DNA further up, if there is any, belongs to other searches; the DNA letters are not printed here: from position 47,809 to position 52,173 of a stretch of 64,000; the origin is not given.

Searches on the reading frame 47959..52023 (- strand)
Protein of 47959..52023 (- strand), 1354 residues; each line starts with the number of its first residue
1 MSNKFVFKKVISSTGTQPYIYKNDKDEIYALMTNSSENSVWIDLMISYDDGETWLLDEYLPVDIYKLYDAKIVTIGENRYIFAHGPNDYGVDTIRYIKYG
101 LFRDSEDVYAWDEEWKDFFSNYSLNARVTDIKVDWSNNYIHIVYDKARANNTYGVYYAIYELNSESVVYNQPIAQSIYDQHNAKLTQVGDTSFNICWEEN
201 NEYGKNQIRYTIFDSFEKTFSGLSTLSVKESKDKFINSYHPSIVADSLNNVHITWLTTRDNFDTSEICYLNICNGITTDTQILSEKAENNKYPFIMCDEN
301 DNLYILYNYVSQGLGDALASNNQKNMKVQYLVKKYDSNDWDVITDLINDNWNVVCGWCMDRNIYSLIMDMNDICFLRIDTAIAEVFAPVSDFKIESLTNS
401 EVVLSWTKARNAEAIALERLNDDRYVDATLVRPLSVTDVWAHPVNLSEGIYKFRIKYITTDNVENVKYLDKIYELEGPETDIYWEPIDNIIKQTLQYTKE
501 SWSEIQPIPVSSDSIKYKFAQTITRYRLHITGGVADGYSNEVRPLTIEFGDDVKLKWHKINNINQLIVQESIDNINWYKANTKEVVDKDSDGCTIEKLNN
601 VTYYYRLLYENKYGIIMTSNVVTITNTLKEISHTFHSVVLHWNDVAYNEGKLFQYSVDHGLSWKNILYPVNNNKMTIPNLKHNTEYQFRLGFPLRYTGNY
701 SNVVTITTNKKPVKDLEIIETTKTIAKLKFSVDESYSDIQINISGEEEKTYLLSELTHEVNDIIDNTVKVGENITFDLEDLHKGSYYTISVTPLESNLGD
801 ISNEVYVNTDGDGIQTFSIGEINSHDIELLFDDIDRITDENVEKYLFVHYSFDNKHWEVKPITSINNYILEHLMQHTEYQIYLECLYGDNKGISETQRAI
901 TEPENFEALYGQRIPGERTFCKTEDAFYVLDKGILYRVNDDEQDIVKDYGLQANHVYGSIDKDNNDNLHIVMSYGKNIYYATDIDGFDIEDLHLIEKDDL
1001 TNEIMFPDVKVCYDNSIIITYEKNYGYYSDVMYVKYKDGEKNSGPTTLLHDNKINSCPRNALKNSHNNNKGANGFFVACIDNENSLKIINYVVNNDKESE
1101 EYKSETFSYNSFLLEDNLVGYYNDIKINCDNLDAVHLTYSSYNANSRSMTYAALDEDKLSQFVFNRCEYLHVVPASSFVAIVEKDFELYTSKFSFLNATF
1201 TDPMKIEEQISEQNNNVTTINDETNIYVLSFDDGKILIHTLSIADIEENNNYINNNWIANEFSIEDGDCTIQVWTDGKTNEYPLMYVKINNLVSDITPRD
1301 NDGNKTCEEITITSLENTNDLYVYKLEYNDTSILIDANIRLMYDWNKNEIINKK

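Call 12: search_protein_families(library=phrogs, proteins=[window:47959-52023:-], max_evalue=0.001)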
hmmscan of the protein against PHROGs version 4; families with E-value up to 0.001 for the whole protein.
window:47959-52023:- (1354 aa): 1 family
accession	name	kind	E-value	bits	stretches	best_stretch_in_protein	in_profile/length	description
phrog_4971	-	tail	3.1e-05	24.4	1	620-710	190-281/283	major tail protein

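Call 114: search_protein_families(library=pfam, proteins=[window:47959-52023:-], max_evalue=0.01)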
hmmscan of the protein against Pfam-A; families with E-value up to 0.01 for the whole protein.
window:47959-52023:- (1354 aa): 2 families
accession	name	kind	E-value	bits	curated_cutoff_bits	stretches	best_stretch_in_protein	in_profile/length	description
PF00041.27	fn3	-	2.3e-07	31.4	25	0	636-690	14-66/84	Fibronectin type III domain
PF16893.11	fn3_2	-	0.00084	19.9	27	1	628-708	8-89/89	Fibronectin type III domain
